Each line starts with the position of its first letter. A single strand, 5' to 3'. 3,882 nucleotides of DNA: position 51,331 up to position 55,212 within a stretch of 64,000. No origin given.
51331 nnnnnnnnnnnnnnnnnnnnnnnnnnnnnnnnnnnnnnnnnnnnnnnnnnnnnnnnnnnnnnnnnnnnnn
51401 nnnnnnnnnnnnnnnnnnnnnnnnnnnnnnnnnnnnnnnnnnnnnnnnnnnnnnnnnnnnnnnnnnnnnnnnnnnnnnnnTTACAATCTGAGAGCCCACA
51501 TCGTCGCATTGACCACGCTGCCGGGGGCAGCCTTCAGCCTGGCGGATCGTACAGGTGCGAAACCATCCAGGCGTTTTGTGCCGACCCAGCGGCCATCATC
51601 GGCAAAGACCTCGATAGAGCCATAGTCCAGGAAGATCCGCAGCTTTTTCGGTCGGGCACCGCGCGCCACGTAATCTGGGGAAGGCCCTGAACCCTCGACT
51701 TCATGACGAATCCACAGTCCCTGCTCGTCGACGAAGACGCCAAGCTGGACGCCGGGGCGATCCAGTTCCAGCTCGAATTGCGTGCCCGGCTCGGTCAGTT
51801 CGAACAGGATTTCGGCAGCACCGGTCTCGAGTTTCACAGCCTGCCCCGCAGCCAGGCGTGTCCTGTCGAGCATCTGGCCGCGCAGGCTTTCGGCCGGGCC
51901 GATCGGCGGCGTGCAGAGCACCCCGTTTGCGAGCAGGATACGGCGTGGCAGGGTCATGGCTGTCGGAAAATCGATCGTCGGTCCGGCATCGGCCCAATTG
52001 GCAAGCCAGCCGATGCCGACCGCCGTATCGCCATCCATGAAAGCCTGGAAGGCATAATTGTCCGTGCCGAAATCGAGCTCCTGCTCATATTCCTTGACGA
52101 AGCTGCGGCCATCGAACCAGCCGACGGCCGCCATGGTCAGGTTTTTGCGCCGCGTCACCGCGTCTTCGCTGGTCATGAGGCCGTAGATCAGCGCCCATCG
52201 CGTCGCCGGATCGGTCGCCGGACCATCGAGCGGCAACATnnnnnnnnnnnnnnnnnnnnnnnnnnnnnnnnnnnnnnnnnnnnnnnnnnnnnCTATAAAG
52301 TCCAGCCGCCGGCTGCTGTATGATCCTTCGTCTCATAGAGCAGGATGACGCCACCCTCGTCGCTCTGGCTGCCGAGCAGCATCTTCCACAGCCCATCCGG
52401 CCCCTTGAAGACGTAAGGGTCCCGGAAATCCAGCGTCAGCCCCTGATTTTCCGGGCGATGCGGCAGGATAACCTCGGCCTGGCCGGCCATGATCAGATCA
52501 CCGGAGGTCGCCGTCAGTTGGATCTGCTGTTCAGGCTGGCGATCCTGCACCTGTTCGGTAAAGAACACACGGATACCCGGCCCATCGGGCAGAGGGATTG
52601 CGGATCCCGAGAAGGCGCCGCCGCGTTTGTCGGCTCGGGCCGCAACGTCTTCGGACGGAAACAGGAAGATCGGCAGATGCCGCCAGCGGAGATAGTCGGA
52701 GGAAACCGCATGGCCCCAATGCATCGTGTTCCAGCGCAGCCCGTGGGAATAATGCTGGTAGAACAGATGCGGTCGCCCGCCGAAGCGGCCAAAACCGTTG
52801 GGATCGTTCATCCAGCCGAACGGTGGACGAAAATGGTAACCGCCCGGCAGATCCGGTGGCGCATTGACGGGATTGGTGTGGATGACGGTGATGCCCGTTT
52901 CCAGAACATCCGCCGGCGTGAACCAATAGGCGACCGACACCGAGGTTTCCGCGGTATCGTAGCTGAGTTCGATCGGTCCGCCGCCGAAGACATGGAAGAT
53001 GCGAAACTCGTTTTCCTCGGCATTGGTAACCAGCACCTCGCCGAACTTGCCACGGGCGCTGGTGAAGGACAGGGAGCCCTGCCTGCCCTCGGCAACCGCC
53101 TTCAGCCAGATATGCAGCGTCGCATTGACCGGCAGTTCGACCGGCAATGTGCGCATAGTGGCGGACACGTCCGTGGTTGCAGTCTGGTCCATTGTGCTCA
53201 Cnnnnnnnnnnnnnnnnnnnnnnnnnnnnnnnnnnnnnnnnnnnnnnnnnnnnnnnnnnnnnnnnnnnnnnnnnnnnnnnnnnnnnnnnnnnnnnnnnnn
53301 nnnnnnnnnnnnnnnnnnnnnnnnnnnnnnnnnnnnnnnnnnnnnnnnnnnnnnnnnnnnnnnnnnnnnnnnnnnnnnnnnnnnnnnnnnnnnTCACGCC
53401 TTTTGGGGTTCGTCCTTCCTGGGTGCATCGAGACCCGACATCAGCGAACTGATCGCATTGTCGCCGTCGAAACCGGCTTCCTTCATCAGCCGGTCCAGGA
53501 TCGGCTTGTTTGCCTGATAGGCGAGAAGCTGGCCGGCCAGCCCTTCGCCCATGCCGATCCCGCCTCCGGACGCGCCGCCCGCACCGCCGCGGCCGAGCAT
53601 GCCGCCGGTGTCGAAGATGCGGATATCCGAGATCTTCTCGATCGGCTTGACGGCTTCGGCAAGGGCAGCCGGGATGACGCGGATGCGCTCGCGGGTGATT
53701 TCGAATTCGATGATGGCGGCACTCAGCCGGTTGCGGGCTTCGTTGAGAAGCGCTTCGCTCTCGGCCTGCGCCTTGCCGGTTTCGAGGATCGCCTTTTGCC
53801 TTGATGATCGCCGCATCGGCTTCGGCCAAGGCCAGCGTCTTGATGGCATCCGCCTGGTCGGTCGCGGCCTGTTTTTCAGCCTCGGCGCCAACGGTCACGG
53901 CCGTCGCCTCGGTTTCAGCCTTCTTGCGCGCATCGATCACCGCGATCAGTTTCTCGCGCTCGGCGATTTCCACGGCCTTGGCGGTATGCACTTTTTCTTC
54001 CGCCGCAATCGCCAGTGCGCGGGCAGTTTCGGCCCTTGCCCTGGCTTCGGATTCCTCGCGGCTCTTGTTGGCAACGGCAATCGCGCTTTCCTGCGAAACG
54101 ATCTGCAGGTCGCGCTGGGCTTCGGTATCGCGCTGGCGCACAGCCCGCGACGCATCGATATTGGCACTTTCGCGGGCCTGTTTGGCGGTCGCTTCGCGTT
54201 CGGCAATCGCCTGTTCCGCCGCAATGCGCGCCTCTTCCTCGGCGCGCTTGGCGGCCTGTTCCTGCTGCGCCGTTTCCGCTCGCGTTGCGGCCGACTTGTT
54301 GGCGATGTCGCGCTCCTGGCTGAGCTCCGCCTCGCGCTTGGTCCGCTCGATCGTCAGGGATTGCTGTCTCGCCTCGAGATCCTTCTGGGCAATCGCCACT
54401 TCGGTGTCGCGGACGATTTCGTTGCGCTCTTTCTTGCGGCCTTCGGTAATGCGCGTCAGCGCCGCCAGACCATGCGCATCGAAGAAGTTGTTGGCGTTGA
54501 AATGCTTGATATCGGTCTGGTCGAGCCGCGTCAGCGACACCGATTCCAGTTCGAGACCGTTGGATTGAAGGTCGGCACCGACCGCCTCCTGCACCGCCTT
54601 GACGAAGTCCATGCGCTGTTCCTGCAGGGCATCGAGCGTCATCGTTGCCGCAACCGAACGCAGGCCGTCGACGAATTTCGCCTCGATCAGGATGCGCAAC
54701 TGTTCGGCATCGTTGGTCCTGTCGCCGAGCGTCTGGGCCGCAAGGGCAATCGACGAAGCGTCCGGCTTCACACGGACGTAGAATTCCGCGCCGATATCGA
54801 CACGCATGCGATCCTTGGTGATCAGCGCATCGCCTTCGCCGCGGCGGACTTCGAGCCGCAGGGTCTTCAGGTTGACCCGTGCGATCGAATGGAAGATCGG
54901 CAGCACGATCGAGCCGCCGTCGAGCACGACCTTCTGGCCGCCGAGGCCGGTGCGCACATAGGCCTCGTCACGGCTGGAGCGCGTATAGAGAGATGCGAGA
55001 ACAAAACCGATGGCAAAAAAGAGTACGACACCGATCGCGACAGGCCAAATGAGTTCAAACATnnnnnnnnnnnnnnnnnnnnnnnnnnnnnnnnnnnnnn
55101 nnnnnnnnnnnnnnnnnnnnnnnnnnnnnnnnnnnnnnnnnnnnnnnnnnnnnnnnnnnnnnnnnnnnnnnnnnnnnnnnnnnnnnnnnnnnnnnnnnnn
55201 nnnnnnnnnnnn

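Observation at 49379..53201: Sucrose/mannosylfructose-phosphate synthase + phosphatase cluster followed by a convergent GH32 hydrolase; phosphatase ORF lacks a stop for ~200 nt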

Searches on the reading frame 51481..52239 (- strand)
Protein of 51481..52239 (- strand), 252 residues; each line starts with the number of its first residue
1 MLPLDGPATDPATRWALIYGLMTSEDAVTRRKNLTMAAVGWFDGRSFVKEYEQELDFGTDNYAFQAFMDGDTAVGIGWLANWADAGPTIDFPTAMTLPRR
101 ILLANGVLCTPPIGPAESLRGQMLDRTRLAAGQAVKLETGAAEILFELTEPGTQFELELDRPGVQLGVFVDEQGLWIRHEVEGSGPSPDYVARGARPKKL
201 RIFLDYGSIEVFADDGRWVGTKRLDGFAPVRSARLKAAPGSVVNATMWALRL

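Call 3: search_protein_families(library=pfam, proteins=[window:51481-52239:-])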
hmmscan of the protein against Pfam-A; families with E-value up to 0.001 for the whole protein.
window:51481-52239:- (252 aa): 2 families
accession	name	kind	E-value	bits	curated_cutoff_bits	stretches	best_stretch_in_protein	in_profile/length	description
PF00251.26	Glyco_hydro_32N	-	9.8e-10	38.9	22.1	1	6-109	196-304/307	Glycosyl hydrolases family 32 N-terminal domain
PF08244.19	Glyco_hydro_32C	-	5.3e-06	27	21.9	1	197-224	104-131/158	Glycosyl hydrolases family 32 C terminal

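Call 4: search_protein_families(library=ncbifam, proteins=[window:51481-52239:-])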
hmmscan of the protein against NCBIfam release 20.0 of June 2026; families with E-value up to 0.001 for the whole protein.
window:51481-52239:- (252 aa): 2 families
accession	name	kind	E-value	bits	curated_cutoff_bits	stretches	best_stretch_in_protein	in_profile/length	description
TIGR01322.1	scrB_fam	subfamily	1.9e-15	56.6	356.4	1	53-223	261-443/447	sucrose-6-phosphate hydrolase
NF041092.1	beta-fruc_BfrA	equivalog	1.1e-13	50.8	900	1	31-215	209-397/433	beta-fructosidase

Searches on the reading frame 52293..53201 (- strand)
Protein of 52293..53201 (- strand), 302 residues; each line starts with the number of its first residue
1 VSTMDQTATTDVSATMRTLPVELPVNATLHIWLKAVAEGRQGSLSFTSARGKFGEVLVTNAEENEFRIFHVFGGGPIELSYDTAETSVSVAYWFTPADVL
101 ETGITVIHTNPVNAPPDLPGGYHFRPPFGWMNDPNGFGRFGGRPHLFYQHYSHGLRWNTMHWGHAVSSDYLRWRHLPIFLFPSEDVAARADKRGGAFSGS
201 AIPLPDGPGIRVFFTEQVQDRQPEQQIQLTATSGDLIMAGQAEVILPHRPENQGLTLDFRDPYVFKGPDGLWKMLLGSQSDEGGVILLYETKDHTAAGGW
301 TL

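Call 3: search_protein_families(library=pfam, proteins=[window:52293-53201:-])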
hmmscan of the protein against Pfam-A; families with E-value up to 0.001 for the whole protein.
window:52293-53201:- (302 aa): 1 family
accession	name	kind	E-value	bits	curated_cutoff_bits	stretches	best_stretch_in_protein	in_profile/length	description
PF00251.26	Glyco_hydro_32N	-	1.2e-41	143.7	22.1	1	123-294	1-166/307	Glycosyl hydrolases family 32 N-terminal domain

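Call 4: search_protein_families(library=ncbifam, proteins=[window:52293-53201:-])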
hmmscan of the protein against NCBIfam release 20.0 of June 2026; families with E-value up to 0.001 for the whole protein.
window:52293-53201:- (302 aa): 2 families
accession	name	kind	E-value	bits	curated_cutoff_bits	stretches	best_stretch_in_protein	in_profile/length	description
TIGR01322.1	scrB_fam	subfamily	1e-31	110.1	356.4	1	121-294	16-182/447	sucrose-6-phosphate hydrolase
NF041092.1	beta-fruc_BfrA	equivalog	8.1e-30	103.9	900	1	121-293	5-170/433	beta-fructosidase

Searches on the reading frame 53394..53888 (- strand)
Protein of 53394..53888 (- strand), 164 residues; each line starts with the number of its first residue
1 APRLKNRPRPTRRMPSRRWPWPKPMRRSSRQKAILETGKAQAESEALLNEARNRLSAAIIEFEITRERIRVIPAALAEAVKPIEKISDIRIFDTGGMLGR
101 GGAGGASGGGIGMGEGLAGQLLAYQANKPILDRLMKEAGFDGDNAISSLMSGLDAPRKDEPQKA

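Call 38: search_protein_families(library=pfam, proteins=[window:53394-53888:-], max_evalue=0.001)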
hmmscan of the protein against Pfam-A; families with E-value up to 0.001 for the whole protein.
window:53394-53888:- (164 aa): 1 family
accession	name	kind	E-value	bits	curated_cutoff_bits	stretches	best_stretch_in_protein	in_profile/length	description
PF15975.10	Flot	-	2.8e-25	89.3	27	1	32-140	14-124/124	Flotillin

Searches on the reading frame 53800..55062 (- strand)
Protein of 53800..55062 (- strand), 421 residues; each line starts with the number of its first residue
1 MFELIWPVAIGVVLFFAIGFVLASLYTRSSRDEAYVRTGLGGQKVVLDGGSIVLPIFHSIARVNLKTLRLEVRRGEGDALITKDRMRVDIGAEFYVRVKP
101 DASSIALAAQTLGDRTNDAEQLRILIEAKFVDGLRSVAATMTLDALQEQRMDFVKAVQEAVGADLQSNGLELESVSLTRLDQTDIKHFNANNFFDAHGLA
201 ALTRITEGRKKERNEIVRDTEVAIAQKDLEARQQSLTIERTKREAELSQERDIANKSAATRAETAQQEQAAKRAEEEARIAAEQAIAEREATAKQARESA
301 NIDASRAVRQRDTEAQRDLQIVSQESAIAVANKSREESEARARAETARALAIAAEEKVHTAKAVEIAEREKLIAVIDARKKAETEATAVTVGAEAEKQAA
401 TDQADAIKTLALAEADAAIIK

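Call 38: search_protein_families(library=pfam, proteins=[window:53800-55062:-], max_evalue=0.001)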
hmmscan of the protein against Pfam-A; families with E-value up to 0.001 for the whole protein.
window:53800-55062:- (421 aa): 1 family
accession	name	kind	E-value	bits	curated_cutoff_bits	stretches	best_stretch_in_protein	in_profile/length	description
PF01145.31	Band_7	-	4.8e-11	43.5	23.6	1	32-181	6-146/176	SPFH domain / Band 7 family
